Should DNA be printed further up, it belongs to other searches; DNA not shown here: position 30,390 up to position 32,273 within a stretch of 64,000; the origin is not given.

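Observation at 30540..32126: Catalytically dead SerA paralog (pseudo-dehydrogenase) in tandem with canonical serA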

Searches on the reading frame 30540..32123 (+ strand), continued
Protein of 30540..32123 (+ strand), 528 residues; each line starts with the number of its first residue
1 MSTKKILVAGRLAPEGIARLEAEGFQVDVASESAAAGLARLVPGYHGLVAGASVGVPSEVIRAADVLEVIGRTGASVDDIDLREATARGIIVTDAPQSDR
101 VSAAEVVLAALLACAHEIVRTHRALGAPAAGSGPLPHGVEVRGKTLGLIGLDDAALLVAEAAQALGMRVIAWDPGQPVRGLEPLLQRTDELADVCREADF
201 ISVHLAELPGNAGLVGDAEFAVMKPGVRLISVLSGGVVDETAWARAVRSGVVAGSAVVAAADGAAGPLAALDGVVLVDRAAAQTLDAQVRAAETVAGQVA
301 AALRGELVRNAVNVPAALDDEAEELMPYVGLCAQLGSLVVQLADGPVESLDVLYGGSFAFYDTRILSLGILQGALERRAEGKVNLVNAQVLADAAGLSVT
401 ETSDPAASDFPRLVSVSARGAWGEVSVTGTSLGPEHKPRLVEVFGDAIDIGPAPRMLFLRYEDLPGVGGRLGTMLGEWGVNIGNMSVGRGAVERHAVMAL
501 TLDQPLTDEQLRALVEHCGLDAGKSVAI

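Call 17: find_encoding_contigs(protein=P0098, flank=8000, max_places=2)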
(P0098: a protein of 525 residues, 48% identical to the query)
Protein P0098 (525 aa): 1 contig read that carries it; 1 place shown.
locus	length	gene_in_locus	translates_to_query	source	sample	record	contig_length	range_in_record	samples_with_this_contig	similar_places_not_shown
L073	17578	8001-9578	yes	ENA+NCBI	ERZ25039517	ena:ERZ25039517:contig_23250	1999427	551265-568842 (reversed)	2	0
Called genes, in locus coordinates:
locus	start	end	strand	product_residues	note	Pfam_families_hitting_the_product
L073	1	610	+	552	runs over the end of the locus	PF00920:ILVD_EDD_N, PF24877:ILV_EDD_C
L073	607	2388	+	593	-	PF02776:TPP_enzyme_N, PF00205:TPP_enzyme_M, PF02775:TPP_enzyme_C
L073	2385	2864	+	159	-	PF01842:ACT, PF22629:ACT_AHAS_ss, PF13710:ACT_5, PF10369:ALS_ss_C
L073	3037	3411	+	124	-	PF13577:SnoaL_4 (weak), PF07366:SnoaL (weak), PF14534:DUF4440 (weak), PF12680:SnoaL_2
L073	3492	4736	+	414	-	PF00291:PALP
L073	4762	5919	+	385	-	PF06224:AlkZ-like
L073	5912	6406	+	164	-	PF07883:Cupin_2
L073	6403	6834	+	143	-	PF11948:DUF3465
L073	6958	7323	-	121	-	-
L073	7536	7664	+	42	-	PF01450:KARI_C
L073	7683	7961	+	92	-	PF01450:KARI_C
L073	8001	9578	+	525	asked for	PF00389:2-Hacid_dh, PF02826:2-Hacid_dh_C, PF19304:PGDH_inter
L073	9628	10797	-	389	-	PF00070:Pyr_redox (faint), PF07992:Pyr_redox_2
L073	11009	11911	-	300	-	-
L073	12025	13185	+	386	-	PF00266:Aminotran_5, PF01053:Cys_Met_Meta_PP (weak)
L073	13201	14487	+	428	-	PF00389:2-Hacid_dh, PF02826:2-Hacid_dh_C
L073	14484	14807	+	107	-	-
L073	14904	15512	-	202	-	-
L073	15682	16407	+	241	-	-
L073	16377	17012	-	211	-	-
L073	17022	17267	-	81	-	-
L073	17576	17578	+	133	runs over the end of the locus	PF08502:LeuA_dimer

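Call 21: list_cluster_members(proteins=[P0006, P0012, P0016, P0027, P0047, P0049, P0071, P0080, P0098, P0118])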
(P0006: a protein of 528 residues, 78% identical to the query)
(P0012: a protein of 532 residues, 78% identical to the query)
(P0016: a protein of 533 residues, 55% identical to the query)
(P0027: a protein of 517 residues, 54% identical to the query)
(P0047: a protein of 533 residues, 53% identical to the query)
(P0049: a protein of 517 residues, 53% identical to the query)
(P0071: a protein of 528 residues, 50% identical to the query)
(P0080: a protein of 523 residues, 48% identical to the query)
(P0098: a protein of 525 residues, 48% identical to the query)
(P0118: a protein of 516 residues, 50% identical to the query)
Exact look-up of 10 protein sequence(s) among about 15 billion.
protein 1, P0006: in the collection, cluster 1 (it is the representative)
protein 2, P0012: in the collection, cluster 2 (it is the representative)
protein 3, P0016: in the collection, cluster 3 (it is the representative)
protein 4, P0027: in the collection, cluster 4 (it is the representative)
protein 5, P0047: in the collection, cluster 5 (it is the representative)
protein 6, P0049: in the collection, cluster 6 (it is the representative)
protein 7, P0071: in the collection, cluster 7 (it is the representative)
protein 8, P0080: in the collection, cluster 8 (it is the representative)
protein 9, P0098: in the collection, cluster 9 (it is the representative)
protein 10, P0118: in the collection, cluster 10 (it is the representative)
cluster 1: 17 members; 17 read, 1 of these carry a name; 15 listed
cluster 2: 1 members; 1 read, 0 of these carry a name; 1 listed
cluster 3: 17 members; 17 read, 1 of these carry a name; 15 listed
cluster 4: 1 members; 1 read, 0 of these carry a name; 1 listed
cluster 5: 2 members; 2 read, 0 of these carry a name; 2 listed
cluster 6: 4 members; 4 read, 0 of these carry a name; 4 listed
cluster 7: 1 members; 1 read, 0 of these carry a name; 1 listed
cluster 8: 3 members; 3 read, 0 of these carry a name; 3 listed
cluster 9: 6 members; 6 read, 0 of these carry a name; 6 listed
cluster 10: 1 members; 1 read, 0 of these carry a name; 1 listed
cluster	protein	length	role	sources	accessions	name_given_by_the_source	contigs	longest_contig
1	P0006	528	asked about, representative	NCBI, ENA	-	-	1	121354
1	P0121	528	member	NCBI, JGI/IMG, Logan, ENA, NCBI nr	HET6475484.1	MAG TPA: NAD(P)-dependent oxidoreductase [Thermoleophilia bacterium] | NAD(P)-dependent oxidoreductase [Thermoleophilia bacterium]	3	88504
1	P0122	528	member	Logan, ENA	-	-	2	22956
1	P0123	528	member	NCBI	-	-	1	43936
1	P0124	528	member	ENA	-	-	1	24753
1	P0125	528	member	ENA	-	-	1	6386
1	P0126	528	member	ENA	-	-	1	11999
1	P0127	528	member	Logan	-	-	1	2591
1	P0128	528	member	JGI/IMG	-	-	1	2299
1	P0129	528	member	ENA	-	-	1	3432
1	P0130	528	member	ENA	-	-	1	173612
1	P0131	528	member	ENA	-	-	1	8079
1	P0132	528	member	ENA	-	-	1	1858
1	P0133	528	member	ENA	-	-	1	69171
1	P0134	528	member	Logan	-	-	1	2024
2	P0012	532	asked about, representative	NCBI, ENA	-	-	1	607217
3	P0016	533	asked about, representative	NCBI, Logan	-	-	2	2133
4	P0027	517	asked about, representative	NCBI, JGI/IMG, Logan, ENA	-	-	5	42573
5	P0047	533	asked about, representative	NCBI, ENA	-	-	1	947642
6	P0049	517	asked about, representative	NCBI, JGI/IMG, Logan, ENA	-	-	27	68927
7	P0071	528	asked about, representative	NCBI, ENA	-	-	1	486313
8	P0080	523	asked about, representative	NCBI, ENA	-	-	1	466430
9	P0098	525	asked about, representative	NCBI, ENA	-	-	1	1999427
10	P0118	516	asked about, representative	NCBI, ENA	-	-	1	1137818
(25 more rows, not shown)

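Call 23: find_encoding_contigs(protein=P0085, flank=8000, max_places=2)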
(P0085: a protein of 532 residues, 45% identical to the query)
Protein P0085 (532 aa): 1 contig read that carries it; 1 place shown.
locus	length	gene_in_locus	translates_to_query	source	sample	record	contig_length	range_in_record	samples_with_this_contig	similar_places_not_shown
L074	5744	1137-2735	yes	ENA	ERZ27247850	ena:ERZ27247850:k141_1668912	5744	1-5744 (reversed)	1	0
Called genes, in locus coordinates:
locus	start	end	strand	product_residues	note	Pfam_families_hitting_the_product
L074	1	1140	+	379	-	?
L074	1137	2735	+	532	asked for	PF00389:2-Hacid_dh, PF02826:2-Hacid_dh_C, PF19304:PGDH_inter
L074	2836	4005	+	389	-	PF01321:Creatinase_N (weak), PF00557:Peptidase_M24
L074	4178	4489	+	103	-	-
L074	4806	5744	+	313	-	?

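Call 24: find_encoding_contigs(protein=P0049, flank=8000, max_places=2)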
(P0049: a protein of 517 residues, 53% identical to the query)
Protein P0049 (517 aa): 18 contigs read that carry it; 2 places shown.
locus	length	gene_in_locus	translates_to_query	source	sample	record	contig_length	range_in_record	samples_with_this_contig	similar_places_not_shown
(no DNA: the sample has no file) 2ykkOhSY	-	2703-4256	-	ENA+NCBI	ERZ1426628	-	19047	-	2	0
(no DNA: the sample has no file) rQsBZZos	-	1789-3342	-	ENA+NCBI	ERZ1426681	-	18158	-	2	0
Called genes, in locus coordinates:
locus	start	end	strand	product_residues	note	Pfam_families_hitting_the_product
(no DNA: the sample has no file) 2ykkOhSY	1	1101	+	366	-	?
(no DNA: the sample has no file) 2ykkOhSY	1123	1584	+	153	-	-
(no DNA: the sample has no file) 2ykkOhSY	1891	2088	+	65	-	-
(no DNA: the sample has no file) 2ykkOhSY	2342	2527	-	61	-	-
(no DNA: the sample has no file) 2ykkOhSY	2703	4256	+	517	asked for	PF00389:2-Hacid_dh, PF02826:2-Hacid_dh_C, PF19304:PGDH_inter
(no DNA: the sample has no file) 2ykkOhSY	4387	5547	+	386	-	PF00266:Aminotran_5, PF01053:Cys_Met_Meta_PP (weak)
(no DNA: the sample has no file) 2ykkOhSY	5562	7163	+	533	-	PF00389:2-Hacid_dh, PF02826:2-Hacid_dh_C, PF19304:PGDH_inter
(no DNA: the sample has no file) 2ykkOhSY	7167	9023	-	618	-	-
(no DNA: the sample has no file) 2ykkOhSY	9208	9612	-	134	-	PF00903:Glyoxalase, PF22677:Ble-like_N (weak)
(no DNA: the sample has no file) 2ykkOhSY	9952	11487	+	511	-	PF00682:HMGL-like, PF22617:HCS_D2, PF08502:LeuA_dimer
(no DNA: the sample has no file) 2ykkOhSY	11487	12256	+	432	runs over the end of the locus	PF00330:Aconitase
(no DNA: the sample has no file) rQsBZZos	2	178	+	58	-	?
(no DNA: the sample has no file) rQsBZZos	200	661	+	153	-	-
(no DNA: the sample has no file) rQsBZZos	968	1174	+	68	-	-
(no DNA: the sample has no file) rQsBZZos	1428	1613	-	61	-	-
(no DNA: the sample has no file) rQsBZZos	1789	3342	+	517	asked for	PF00389:2-Hacid_dh, PF02826:2-Hacid_dh_C, PF19304:PGDH_inter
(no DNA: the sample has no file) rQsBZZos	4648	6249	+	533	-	PF00389:2-Hacid_dh, PF02826:2-Hacid_dh_C, PF19304:PGDH_inter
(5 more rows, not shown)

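Call 38: find_encoding_contigs(protein=P0020, flank=8000, max_places=1)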
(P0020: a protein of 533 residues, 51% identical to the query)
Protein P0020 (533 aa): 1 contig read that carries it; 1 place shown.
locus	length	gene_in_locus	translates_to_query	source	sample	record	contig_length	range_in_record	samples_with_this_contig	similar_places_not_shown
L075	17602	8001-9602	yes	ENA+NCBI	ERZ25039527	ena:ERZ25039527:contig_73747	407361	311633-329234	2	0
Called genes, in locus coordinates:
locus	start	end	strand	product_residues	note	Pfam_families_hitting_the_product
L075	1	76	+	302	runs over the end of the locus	PF06966:DUF1295, PF02544:Steroid_dh (weak), PF04140:ICMT (weak)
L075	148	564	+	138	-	PF08818:DUF1801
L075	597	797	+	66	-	-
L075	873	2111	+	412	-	PF00291:PALP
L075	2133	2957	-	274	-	PF20181:DUF6544, PF21900:DUF6920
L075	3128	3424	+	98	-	PF14110:DUF4282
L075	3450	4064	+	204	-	PF00891:Methyltransf_2 (weak), PF13489:Methyltransf_23, PF01209:Ubie_methyltran, PF13847:Methyltransf_31, PF08241:Methyltransf_11, PF08242:Methyltransf_12, PF13649:Methyltransf_25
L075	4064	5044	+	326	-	PF02574:S-methyl_trans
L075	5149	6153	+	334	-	PF00670:AdoHcyase_NAD (weak), PF02826:2-Hacid_dh_C, PF07991:KARI_N, PF03446:NAD_binding_2, PF01450:KARI_C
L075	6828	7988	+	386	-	PF00266:Aminotran_5, PF01053:Cys_Met_Meta_PP (weak)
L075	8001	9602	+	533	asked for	PF00389:2-Hacid_dh, PF02826:2-Hacid_dh_C, PF19304:PGDH_inter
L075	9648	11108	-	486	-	PF01266:DAO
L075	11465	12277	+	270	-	PF00682:HMGL-like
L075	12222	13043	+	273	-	PF22617:HCS_D2, PF08502:LeuA_dimer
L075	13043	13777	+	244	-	PF00330:Aconitase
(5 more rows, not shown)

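Call 39: find_encoding_contigs(protein=P0037, flank=8000, max_places=1)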
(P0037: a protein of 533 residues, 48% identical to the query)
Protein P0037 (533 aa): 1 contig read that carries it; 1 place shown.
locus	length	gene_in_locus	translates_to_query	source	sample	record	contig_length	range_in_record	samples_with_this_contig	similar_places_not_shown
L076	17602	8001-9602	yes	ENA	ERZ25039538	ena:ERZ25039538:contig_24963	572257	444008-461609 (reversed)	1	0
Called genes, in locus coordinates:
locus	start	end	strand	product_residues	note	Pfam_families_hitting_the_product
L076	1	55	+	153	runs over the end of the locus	PF11948:DUF3465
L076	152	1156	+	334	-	PF00670:AdoHcyase_NAD (weak), PF02826:2-Hacid_dh_C, PF07991:KARI_N, PF03446:NAD_binding_2 (weak), PF01450:KARI_C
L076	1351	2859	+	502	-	PF13520:AA_permease_2, PF00324:AA_permease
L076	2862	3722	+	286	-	PF00753:Lactamase_B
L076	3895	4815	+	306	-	PF00389:2-Hacid_dh, PF13478:XdhC_C (faint), PF02826:2-Hacid_dh_C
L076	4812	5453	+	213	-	PF19304:PGDH_inter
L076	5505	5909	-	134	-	PF00903:Glyoxalase, PF22677:Ble-like_N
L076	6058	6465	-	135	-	PF00903:Glyoxalase (weak), PF22677:Ble-like_N (weak)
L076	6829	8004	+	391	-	PF00266:Aminotran_5, PF01053:Cys_Met_Meta_PP (weak)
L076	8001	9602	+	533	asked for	PF00389:2-Hacid_dh, PF02826:2-Hacid_dh_C, PF19304:PGDH_inter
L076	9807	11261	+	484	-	PF07690:MFS_1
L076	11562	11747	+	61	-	-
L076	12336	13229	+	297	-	PF00682:HMGL-like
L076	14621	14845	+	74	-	PF00330:Aconitase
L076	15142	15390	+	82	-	-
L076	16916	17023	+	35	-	-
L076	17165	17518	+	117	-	PF01063:Aminotran_4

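Call 40: find_encoding_contigs(protein=P0074, flank=8000, max_places=1)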
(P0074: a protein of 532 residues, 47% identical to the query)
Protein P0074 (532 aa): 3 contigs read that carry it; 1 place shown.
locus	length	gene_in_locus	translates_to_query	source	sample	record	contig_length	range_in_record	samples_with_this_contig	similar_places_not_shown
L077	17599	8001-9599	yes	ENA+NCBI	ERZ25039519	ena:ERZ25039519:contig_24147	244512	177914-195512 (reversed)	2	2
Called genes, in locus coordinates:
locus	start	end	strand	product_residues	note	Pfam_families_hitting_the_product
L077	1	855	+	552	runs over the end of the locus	PF00920:ILVD_EDD_N, PF24877:ILV_EDD_C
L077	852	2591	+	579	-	PF02776:TPP_enzyme_N, PF00205:TPP_enzyme_M, PF02775:TPP_enzyme_C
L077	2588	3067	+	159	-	PF01842:ACT, PF22629:ACT_AHAS_ss, PF13710:ACT_5, PF10369:ALS_ss_C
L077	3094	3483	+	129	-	-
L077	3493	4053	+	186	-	PF08002:DUF1697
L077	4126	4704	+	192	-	PF06736:TMEM175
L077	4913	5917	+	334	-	PF00670:AdoHcyase_NAD (faint), PF02826:2-Hacid_dh_C, PF07991:KARI_N, PF03446:NAD_binding_2 (weak), PF01450:KARI_C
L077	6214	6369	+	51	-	-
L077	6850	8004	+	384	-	PF00266:Aminotran_5, PF01053:Cys_Met_Meta_PP (weak)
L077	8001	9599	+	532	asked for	PF00389:2-Hacid_dh, PF02826:2-Hacid_dh_C, PF19304:PGDH_inter, PF01842:ACT (weak)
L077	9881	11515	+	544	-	PF00682:HMGL-like, PF22617:HCS_D2, PF08502:LeuA_dimer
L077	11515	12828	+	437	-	PF00330:Aconitase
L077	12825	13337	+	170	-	PF00694:Aconitase_C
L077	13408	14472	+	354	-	PF00180:Iso_dh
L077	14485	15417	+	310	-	PF01063:Aminotran_4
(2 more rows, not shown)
